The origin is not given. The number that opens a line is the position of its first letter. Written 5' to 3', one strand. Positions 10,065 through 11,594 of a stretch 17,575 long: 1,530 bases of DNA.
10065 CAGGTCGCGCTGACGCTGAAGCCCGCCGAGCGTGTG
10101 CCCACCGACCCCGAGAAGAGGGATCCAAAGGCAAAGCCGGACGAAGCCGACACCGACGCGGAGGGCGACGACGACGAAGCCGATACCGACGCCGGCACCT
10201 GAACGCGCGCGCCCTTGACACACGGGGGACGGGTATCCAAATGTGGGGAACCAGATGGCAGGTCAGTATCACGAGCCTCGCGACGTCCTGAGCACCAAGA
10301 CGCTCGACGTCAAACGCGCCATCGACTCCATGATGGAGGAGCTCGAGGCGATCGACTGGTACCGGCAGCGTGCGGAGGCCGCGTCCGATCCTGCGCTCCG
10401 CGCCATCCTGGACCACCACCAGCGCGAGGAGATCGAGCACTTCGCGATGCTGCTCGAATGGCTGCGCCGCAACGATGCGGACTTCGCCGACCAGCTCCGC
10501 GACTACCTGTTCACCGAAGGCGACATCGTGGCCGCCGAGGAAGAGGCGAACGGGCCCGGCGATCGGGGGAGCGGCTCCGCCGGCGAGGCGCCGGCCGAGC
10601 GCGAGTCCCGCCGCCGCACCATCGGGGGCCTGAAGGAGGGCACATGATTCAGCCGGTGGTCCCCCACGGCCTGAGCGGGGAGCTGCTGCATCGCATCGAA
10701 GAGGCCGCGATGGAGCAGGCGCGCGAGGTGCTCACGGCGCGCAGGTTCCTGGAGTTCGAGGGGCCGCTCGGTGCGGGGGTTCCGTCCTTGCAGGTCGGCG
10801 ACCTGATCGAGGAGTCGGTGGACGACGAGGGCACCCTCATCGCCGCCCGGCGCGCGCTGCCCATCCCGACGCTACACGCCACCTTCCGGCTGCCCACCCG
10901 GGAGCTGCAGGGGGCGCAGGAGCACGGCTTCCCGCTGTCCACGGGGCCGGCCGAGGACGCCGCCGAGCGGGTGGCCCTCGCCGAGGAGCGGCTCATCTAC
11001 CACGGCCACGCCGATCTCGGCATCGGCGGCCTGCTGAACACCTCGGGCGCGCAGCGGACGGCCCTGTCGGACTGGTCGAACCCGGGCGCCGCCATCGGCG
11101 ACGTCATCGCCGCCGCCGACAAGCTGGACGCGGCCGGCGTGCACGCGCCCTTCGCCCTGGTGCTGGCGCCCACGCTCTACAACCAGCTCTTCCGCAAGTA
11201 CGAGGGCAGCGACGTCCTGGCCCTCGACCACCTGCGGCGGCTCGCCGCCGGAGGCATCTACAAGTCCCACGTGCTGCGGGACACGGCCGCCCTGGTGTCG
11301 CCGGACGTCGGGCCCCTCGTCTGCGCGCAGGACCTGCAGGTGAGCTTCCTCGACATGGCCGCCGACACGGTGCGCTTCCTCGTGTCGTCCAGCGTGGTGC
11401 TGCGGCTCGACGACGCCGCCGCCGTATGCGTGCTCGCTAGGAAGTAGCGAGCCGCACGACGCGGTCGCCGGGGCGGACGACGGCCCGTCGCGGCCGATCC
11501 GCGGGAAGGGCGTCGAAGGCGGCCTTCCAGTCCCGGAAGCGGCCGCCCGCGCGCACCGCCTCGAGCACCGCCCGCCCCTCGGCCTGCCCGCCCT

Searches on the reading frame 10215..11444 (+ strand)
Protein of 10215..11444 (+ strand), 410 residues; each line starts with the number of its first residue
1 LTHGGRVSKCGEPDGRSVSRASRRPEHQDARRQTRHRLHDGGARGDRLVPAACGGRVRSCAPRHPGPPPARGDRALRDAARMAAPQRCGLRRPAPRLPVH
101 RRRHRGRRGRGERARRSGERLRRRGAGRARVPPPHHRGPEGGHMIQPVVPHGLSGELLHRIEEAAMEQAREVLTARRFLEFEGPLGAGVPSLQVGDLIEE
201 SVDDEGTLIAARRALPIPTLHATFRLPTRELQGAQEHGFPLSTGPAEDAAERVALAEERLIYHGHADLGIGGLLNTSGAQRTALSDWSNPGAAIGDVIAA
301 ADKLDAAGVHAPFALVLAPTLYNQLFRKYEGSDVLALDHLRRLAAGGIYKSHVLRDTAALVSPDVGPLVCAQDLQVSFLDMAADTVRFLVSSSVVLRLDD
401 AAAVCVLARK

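Call 73: search_protein_families(library=pfam, proteins=[window:10215-11444:+], max_evalue=0.01)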
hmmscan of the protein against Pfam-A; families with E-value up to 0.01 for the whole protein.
window:10215-11444:+ (410 aa): 2 families
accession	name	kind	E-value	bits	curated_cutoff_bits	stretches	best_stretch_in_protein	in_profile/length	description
PF04454.18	Linocin_M18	-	2.8e-57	194.3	24.3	1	157-394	15-252/253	Encapsulating protein for peroxidase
PF09950.15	Major_capside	-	1.7e-07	31.3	26.8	1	216-329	26-150/251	Major capsid protein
